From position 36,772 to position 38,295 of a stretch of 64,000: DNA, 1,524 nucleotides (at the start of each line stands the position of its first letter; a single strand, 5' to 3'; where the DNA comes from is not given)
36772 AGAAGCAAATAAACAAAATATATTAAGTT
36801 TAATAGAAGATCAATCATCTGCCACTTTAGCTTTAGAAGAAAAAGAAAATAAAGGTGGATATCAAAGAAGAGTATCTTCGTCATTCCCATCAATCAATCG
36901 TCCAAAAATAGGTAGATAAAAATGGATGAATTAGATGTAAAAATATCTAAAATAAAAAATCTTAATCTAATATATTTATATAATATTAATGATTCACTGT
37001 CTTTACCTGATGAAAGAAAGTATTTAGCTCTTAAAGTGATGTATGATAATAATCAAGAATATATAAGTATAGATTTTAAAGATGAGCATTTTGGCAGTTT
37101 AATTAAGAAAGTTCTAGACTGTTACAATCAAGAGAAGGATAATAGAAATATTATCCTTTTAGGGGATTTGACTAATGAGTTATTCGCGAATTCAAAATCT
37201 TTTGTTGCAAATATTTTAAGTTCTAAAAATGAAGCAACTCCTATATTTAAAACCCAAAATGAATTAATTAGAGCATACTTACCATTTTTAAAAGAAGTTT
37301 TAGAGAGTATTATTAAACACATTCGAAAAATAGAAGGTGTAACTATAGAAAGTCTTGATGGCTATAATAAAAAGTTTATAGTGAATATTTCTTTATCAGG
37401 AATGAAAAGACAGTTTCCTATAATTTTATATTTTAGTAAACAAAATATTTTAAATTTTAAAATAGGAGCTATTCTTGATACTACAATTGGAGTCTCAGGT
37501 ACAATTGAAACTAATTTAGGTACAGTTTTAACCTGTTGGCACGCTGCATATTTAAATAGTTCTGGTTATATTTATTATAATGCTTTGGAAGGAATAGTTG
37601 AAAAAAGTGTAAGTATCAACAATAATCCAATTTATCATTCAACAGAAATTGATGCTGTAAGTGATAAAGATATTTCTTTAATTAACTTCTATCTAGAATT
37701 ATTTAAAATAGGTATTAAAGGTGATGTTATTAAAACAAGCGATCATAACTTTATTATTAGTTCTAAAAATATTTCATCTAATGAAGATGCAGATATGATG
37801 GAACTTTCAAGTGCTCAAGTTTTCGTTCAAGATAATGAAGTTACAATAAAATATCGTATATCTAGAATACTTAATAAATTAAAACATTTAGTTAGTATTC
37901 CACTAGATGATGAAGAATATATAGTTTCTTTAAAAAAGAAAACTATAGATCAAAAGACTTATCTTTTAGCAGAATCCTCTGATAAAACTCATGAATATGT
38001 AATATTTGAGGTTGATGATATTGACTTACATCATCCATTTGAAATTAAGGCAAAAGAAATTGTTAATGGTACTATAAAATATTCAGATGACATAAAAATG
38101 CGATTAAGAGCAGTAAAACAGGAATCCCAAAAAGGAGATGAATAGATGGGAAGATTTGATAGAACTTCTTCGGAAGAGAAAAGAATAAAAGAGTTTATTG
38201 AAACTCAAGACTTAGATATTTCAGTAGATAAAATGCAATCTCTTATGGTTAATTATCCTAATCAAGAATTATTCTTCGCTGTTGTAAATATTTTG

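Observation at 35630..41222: Four-gene operon: TelA-like coiled-coil protein + unknown + N-helical AAA_5 (MoxR/McrB-like) ATPase + unknown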

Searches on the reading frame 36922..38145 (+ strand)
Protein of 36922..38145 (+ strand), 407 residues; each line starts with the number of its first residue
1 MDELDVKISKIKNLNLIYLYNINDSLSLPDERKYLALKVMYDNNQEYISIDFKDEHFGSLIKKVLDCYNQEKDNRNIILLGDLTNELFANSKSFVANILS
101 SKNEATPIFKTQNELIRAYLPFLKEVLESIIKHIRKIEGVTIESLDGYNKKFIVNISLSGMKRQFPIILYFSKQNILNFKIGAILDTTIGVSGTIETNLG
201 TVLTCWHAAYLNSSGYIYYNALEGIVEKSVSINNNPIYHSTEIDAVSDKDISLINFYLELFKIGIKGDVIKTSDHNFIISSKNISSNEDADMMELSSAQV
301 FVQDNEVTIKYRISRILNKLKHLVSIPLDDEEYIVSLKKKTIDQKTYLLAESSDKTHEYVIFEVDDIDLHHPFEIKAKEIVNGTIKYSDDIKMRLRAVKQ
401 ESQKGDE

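Call 3: search_protein_families(library=pfam, proteins=[window:36922-38145:+], max_evalue=1)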
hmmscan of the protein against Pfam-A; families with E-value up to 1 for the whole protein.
window:36922-38145:+ (407 aa): 1 family
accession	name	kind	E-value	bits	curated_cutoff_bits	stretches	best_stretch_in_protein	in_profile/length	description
PF15975.10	Flot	-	0.18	12.3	27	1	113-150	44-81/124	Flotillin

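Call 4: search_protein_families(library=padloc, proteins=[window:36922-38145:+], max_evalue=1)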
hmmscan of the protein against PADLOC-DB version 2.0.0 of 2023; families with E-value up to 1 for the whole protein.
window:36922-38145:+ (407 aa): 0 families

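Call 5: search_protein_families(library=ncbifam, proteins=[window:36922-38145:+], max_evalue=1)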
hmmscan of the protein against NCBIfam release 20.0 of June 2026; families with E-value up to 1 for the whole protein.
window:36922-38145:+ (407 aa): 0 families

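Call 6: search_protein_families(library=phrogs, proteins=[window:36922-38145:+], max_evalue=0.1)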
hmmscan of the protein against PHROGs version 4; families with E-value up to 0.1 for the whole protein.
window:36922-38145:+ (407 aa): 0 families

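Call 10: find_homologous_proteins(query=window:36922-38145:+)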
Query window:36922-38145:+ (407 aa): 23 proteins with E <= 0.001 among 6307 candidates.
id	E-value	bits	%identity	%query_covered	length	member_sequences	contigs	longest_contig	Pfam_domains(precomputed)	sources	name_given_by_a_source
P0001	2.6e-256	868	100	100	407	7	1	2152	-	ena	-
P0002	1.5e-112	394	47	100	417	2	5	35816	-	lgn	-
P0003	2.3e-98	348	44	100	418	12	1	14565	-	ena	-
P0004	2.7e-98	348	45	92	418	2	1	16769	-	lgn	-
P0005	2.8e-98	347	45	100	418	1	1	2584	-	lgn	-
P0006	1.6e-96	342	45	97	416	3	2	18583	-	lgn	-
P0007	1.7e-94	335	43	99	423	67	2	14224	-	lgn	-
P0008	3.1e-93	331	43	97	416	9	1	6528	-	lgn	-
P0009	4.2e-93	330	43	100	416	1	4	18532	-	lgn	-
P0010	4.8e-92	327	43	97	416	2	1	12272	-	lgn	-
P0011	9.1e-82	293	41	95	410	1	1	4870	-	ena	-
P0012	1.9e-79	285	41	99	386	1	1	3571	-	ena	-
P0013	1.2e-78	283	39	98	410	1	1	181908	-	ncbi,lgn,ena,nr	ncbi:MAG: hypothetical protein J1F35_02155 [Erysipelotrichales bacterium]|nr:hypothetical protein [E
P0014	1.8e-78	282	40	96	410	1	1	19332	-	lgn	-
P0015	8.4e-76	274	38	92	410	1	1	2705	-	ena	-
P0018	1.9e-56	210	32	99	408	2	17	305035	-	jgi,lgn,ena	-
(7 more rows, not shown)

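Call 13: find_encoding_contigs(protein=P0013, flank=8000, max_places=2)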
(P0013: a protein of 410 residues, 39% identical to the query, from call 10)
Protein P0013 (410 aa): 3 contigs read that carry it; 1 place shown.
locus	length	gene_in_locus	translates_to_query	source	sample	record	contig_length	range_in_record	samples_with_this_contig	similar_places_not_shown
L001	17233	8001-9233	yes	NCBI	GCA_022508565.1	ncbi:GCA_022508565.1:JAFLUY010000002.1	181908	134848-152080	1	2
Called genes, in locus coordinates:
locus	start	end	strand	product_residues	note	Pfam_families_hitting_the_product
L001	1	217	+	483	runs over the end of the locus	PF13328:HD_4, PF01966:HD, PF04607:RelA_SpoT, PF02824:TGS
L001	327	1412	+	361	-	PF12844:HTH_19, PF13560:HTH_31 (weak), PF01381:HTH_3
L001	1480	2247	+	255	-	-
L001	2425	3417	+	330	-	PF00005:ABC_tran, PF13304:AAA_21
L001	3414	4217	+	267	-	PF06182:ABC2_membrane_6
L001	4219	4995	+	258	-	PF06182:ABC2_membrane_6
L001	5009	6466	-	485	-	-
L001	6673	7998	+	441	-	-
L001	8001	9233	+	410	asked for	-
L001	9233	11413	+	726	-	PF00004:AAA (faint), PF07728:AAA_5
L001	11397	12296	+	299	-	PF23822:DUF7192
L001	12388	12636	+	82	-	PF06949:DUF1292 (weak)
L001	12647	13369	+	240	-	-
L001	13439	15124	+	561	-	PF01432:Peptidase_M3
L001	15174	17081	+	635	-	PF03717:PBP_dimer, PF00905:Transpeptidase, PF03793:PASTA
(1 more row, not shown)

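Call 14: find_encoding_contigs(protein=P0018, flank=8000, max_places=2)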
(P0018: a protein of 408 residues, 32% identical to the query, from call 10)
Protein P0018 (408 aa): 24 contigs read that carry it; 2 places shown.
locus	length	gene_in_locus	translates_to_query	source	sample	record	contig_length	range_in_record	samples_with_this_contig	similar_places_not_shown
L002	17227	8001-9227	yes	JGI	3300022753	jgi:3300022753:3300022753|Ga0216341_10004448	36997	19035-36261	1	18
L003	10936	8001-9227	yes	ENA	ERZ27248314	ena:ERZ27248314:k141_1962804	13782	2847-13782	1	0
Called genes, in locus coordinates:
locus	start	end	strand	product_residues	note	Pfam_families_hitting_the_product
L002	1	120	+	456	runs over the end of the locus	PF00293:NUDIX, PF02811:PHP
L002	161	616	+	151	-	PF03073:TspO_MBR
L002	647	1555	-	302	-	PF16403:Bact_surface_Ig-like, PF03734:YkuD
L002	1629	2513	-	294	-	PF00126:HTH_1, PF03466:LysR_substrate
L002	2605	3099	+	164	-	-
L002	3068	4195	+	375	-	-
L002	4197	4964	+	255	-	PF04127:DFP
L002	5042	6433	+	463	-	PF00493:MCM, PF13401:AAA_22 (faint), PF00004:AAA, PF07724:AAA_2, PF10431:ClpB_D2-small (weak)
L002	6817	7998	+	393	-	PF05816:TelA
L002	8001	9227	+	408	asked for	-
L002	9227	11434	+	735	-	PF00004:AAA (faint), PF07728:AAA_5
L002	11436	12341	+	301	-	PF23822:DUF7192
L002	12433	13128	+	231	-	-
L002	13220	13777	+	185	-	PF12844:HTH_19, PF13560:HTH_31 (weak), PF01381:HTH_3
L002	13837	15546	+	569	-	-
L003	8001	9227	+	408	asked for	-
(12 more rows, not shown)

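Call 28: predict_structure(alignment_id=A2)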
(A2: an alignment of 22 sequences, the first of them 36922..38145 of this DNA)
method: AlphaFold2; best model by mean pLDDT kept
length: 407 residues; sequences in the alignment: 22
mean_pLDDT: 80.8   pTM: 0.65
mean pLDDT of the five models: 80.8, 80.6, 79.3, 79.0, 78.9
residues with pLDDT >= 90: 136; 70-90: 193; 50-70: 46; < 50: 32
segments of 3 or more residues with pLDDT < 50: 24-33, 92-110, 405-407
pLDDT, mean of each block of 10 residues (from residue 1): 83 82 46 68 83 80 85 76 68 44 39 75 94 88 82 87 91 91 90 94 96 96 95 93 93 94 89 93 80 89 90 83 74 86 84 69 89 87 60 66 47
secondary structure, 60 per line:
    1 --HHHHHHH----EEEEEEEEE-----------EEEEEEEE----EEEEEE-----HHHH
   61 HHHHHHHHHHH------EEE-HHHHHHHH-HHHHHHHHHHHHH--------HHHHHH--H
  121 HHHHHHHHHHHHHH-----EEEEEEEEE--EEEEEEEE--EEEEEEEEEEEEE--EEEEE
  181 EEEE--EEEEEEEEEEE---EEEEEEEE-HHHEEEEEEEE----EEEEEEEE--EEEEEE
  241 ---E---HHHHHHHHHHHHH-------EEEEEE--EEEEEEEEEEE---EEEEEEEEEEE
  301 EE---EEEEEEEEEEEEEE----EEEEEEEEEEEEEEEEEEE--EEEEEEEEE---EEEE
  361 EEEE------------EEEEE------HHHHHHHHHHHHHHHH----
elements in order: H3-9 E14-22 E34-41 E46-51 H57-71 E78-80 H82-89 H91-103 H112-117 H120-134 E140-148 E151-158 E161-173 E176-184 E187-197 E201-208 E213-220 E225-232 E235-240 H248-260 E268-273 E276-286 E290-302 E306-319 E324-342 E345-353 E357-364 E377-381 H388-403

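Call 45: fold_search(model_id=the predicted structure, library=viral)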
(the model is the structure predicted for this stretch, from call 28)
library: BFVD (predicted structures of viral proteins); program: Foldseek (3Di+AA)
matches with E <= 10: 1196; with E <= 0.001: 3
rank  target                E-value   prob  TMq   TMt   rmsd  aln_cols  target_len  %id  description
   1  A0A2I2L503            2.7e-04  0.38  0.09  0.12  25.4       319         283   12  MORN-repeat protein [Orpheovirus IHUMI-LCC2]
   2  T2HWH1                4.3e-04  0.66  0.13  0.12  21.9       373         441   11  NSs protein [Lisianthus necrotic ringspot virus]
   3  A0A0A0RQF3            7.6e-04  0.20  0.09  0.07  56.3       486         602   12  Tail fiber protein [Escherichia phage Seurat]
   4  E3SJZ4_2              2.8e-03  0.63  0.12  0.05  18.3       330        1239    6  Structural protein [Synechococcus phage S-ShM2]
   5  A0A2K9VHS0            4.5e-03  0.16  0.10  0.10  36.5       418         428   11  Tail fiber protein [Pseudomonas phage Littlefix]
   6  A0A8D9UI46            9.1e-03  0.41  0.13  0.16  18.9       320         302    9  (no name in the UniProt tables at hand)
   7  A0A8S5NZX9            1.1e-02  0.14  0.09  0.11  22.8       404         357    9  Uncharacterized protein [Myoviridae sp. ctLnO19]
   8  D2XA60                1.3e-02  0.54  0.14  0.20  17.8       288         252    9  MORN repeat-containing protein [Marseillevirus marseillevirus]
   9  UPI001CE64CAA         1.3e-02  0.09  0.10  0.06  28.7       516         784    7  (no name look-up for this kind of identifier)
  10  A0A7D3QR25            1.4e-02  0.21  0.11  0.08  22.1       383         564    8  (no name in the UniProt tables at hand)
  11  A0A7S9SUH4            1.4e-02  0.95  0.14  0.36  12.9       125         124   13  Uncharacterized protein [Virus NIOZ-UU159]
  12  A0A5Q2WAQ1            1.6e-02  0.82  0.13  0.11  19.9       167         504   10  (no name in the UniProt tables at hand)
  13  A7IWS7                1.9e-02  0.20  0.11  0.14  19.7       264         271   10  Uncharacterized protein B402L [Paramecium bursaria Chlorella virus NY2A]
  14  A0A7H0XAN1            1.9e-02  0.18  0.12  0.13  25.2       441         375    8  (no name in the UniProt tables at hand)
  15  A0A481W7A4            1.9e-02  0.10  0.11  0.05  23.4       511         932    7  Uncharacterized protein [Fusobacterium phage Fnu1]
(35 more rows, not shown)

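Call 69: search_protein_representatives(alignment_id=A2)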
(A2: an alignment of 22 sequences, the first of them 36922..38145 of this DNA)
Query: 22 sequences, 414 profile positions. Proteins with E-value up to 0.001 (for the whole library): 140; up to 1e-10: 90; up to 1e-30: 52. The best 140 are listed.
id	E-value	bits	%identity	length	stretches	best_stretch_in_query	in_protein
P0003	7.2e-173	591.8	-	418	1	1-413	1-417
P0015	1.1e-169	581.4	-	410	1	1-414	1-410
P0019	5.1e-154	529.7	-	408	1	1-407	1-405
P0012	5.1e-143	493.5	-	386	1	1-414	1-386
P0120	1.1e-122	426.5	-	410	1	1-410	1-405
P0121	1.8e-118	412.7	-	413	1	1-413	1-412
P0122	6.4e-114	397.7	-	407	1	1-403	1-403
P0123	9.9e-110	383.9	-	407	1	1-405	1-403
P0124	1.2e-102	360.6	-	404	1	1-401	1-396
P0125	1.6e-101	356.9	-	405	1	1-403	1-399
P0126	9.7e-101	354.3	-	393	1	1-405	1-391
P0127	1.1e-100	354.1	-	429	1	1-413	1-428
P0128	2.7e-95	336.3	-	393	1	1-403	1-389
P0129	7.1e-95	334.9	-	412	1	1-404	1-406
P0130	1.1e-94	334.3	-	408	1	1-403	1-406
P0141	1.3e-65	238.6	-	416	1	2-401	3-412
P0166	3.9e-31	125.0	-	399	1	8-402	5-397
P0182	2.0e-20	89.7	-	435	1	2-403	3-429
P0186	1.4e-18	83.6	-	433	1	1-353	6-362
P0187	1.7e-18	83.3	-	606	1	19-288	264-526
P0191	5.2e-17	78.4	-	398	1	1-402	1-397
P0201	1.9e-11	60.1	-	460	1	3-409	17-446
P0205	1.6e-10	57.1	-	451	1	1-268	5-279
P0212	2.4e-08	49.9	-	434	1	5-379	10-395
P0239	1.2e-04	37.7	-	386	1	1-241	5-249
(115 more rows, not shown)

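Call 70: search_protein_families(library=pfam, proteins=[P0187, P0201, P0205, P0182, P0186, P0212, P0141, P0166, P0191, P0239], max_evalue=0.01)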
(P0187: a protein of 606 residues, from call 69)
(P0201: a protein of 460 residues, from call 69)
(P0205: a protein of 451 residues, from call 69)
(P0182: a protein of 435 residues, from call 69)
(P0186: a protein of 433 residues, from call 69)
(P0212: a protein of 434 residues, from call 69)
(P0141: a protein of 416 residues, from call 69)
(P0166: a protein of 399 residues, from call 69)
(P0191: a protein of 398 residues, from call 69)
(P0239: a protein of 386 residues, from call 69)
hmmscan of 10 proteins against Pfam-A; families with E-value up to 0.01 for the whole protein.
P0187 (606 aa): 0 families

P0201 (460 aa): 0 families

P0205 (451 aa): 0 families

P0182 (435 aa): 0 families

P0186 (433 aa): 0 families

P0212 (434 aa): 0 families

P0141 (416 aa): 0 families

P0166 (399 aa): 0 families

P0191 (398 aa): 0 families

P0239 (386 aa): 0 families

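Call 88: search_solved_structures(query=A2, max_evalue=10)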
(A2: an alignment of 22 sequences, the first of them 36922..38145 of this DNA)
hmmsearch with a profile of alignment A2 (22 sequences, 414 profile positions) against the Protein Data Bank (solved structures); distinct sequences matched with E-value up to 10: 5.
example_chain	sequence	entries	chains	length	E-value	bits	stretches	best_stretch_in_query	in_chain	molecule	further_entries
5wql_C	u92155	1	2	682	0.2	13.9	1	52-134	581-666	Tail-specific protease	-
8xud_C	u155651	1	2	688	0.2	13.9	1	52-134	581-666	Tail-specific protease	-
6iqs_C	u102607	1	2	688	0.21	13.9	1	52-134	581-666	Tail-specific protease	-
6iqq_C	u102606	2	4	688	0.21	13.8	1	52-134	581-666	Tail-specific protease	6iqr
6iqu_B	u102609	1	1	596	0.62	12.3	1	52-134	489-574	Tail-specific protease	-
